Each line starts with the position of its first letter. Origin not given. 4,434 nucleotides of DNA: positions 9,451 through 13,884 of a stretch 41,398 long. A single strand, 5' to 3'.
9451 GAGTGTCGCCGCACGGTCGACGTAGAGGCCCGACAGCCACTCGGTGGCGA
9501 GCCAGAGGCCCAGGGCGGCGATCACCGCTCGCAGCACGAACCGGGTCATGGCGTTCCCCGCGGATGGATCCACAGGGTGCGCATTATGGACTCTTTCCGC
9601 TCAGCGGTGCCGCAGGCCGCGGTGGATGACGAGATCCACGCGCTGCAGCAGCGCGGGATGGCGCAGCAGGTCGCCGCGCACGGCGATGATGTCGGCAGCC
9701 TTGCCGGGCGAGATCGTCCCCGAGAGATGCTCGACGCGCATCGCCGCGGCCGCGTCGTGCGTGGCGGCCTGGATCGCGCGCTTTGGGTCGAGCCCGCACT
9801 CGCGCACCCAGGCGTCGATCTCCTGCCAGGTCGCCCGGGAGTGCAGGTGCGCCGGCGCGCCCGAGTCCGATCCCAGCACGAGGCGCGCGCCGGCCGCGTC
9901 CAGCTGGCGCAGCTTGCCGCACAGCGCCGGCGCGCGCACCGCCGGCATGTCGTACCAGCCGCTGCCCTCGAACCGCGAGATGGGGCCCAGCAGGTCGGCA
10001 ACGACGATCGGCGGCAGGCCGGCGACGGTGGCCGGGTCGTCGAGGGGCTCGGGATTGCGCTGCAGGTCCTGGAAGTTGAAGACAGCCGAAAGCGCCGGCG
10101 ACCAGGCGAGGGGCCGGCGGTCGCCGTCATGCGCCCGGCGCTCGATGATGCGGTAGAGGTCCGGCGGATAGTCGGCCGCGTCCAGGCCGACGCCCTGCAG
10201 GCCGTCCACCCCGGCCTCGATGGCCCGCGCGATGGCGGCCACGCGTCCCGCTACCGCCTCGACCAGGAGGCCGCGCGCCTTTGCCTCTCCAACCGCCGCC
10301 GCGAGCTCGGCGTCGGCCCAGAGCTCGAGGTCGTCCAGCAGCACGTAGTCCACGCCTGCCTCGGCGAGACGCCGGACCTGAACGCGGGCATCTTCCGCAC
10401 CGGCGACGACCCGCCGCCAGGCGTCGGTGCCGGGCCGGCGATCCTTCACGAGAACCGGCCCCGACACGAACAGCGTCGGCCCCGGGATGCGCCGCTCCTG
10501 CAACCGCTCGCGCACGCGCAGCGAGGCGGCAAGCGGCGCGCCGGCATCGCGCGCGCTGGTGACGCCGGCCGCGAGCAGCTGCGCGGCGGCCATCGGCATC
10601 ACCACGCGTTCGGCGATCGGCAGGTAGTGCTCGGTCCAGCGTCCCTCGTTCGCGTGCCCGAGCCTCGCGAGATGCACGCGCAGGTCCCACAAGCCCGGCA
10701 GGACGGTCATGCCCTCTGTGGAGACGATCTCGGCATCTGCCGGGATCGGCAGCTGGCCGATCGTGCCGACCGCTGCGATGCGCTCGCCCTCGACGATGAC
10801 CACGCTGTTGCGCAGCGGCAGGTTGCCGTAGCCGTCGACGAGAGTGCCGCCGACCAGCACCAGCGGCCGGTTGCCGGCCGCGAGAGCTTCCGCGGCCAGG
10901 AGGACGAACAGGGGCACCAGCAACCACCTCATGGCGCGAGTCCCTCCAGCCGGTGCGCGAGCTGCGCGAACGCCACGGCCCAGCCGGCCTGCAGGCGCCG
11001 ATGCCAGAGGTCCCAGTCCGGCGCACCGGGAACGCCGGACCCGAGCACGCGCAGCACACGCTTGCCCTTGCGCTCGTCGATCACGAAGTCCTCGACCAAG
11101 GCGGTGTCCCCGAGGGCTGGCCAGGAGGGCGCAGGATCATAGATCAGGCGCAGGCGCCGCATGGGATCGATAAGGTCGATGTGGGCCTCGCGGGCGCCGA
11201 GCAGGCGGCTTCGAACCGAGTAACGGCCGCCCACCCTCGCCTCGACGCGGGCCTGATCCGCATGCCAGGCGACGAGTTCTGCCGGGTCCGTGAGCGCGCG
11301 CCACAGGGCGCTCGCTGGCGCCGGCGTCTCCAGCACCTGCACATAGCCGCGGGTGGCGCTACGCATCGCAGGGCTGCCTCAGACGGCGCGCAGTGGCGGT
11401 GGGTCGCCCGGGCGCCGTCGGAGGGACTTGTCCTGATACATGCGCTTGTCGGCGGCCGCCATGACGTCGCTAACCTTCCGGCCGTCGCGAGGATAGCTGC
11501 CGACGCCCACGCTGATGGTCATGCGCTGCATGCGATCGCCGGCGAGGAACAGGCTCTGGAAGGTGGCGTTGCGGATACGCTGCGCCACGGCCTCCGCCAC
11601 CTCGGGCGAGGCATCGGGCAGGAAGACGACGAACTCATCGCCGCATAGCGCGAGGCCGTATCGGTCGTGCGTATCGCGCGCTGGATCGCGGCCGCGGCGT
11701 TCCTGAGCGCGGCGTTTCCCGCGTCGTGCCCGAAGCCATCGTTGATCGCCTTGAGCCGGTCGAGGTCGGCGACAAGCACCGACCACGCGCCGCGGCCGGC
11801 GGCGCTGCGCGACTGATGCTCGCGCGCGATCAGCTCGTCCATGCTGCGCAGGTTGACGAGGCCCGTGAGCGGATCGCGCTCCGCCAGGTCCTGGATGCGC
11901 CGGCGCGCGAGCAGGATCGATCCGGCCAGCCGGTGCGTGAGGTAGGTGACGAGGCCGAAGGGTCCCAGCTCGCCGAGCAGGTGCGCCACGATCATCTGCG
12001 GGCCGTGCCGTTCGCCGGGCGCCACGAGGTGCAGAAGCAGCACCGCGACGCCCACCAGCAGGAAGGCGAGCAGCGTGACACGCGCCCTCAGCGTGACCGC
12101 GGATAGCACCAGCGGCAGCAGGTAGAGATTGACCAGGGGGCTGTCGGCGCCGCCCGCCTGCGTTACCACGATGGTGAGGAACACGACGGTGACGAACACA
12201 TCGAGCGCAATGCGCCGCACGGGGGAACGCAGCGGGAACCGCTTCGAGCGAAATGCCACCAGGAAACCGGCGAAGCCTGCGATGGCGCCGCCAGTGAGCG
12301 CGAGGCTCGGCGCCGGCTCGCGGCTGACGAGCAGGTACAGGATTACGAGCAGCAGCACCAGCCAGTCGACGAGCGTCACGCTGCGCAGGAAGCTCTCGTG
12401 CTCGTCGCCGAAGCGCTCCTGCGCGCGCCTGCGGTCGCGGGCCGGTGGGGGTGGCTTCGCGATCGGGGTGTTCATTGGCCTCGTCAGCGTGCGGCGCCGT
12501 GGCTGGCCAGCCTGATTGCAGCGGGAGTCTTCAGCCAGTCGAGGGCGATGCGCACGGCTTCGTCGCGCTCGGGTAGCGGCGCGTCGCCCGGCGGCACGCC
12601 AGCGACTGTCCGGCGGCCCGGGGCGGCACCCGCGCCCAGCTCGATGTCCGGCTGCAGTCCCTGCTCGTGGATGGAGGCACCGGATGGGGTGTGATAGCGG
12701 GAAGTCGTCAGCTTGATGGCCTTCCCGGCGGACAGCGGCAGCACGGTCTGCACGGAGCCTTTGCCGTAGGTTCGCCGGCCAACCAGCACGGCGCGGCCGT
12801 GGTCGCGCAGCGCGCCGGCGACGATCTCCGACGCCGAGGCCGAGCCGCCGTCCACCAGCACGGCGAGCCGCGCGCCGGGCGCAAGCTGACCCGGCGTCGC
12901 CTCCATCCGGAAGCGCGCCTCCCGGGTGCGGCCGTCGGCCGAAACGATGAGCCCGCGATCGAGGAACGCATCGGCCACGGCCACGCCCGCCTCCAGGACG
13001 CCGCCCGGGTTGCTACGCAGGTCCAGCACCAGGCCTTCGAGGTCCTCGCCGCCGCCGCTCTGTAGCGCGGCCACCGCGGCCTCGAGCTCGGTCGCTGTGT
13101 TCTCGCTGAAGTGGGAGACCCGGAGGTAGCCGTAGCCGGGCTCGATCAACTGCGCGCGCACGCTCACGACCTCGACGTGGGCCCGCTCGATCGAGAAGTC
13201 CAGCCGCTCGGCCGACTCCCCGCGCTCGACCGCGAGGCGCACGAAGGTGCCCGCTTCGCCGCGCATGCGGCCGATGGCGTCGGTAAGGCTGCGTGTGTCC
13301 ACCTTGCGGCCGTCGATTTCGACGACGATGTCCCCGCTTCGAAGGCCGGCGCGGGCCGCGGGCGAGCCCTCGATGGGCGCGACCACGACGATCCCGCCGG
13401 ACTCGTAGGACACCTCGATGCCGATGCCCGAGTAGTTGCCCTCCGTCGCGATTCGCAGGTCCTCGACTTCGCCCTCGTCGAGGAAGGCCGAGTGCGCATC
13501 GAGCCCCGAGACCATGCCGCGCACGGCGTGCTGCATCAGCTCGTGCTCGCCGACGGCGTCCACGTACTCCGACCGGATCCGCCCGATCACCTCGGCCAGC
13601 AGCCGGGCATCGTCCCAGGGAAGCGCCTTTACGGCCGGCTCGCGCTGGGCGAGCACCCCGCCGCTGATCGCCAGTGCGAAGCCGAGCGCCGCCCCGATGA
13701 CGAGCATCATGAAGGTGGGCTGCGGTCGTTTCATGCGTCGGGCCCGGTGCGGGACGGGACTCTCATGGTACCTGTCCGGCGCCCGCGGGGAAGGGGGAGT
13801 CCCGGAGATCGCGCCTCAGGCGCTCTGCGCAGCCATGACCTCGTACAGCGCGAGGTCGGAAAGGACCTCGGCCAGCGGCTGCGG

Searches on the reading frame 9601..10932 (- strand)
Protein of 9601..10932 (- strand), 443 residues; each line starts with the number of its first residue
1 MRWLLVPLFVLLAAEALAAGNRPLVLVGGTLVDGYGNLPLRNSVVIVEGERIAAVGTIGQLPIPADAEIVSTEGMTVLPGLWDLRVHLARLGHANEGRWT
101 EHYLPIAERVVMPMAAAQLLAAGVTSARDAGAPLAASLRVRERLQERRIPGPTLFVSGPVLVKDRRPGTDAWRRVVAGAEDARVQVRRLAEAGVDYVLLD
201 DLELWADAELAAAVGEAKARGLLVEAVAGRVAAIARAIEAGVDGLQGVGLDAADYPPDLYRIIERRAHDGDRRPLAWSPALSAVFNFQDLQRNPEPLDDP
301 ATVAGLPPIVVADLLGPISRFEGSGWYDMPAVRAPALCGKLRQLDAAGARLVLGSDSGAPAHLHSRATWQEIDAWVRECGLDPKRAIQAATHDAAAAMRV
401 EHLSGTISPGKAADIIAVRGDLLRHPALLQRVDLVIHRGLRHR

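Call 12: search_protein_families(library=pfam, proteins=[window:9601-10932:-], max_evalue=0.001)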
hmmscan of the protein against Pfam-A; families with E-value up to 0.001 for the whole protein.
window:9601-10932:- (443 aa): 2 families
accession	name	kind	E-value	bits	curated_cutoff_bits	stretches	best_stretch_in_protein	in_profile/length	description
PF01979.26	Amidohydro_1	-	1.4e-19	71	25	2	344-436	239-339/345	Amidohydrolase family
PF07969.17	Amidohydro_3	-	2.9e-08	34.1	29.7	1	333-439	352-468/472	Amidohydrolase family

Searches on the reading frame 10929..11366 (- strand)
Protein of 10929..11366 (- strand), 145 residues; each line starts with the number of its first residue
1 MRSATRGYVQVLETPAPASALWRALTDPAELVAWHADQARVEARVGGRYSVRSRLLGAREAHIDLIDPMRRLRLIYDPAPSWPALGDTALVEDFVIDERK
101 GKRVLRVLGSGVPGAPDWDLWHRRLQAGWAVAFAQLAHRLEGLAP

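Call 82: search_protein_families(library=pfam, proteins=[window:10929-11366:-], max_evalue=0.001)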
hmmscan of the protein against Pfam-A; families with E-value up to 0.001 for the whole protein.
window:10929-11366:- (145 aa): 1 family
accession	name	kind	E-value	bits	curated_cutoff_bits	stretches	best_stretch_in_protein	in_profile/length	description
PF08327.17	AHSA1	-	1.7e-12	48.1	22.1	1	16-141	2-125/125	Activator of Hsp90 ATPase homolog 1-like protein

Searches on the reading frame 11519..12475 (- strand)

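Call 12: search_protein_families(library=pfam, proteins=[window:11519-12475:-], max_evalue=0.001)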
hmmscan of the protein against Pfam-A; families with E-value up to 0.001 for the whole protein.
window:11519-12475:- (318 aa): 1 family
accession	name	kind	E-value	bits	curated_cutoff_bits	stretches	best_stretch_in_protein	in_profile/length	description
PF00990.26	GGDEF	-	1.5e-16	61.1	23.8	1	199-277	2-79/161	Diguanylate cyclase, GGDEF domain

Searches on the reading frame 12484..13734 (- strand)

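Call 12: search_protein_families(library=pfam, proteins=[window:12484-13734:-], max_evalue=0.001)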
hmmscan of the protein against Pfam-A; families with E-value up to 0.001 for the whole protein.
window:12484-13734:- (416 aa): 5 families
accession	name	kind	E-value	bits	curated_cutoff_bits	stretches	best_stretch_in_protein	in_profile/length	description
PF03572.23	Peptidase_S41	-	1.3e-52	178.1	24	1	201-365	2-164/165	Peptidase family S41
PF17820.7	PDZ_6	-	1e-13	51.2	27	1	116-171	1-54/54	PDZ domain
PF13180.12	PDZ_2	-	3.1e-13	50.2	27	1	103-178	2-76/80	PDZ domain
PF00595.29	PDZ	-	1.3e-08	35.5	23.2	1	101-164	9-75/81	PDZ domain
PF14685.13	PDZ_Tricorn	-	0.00032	21.1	25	0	122-177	29-84/88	Tricorn protease PDZ domain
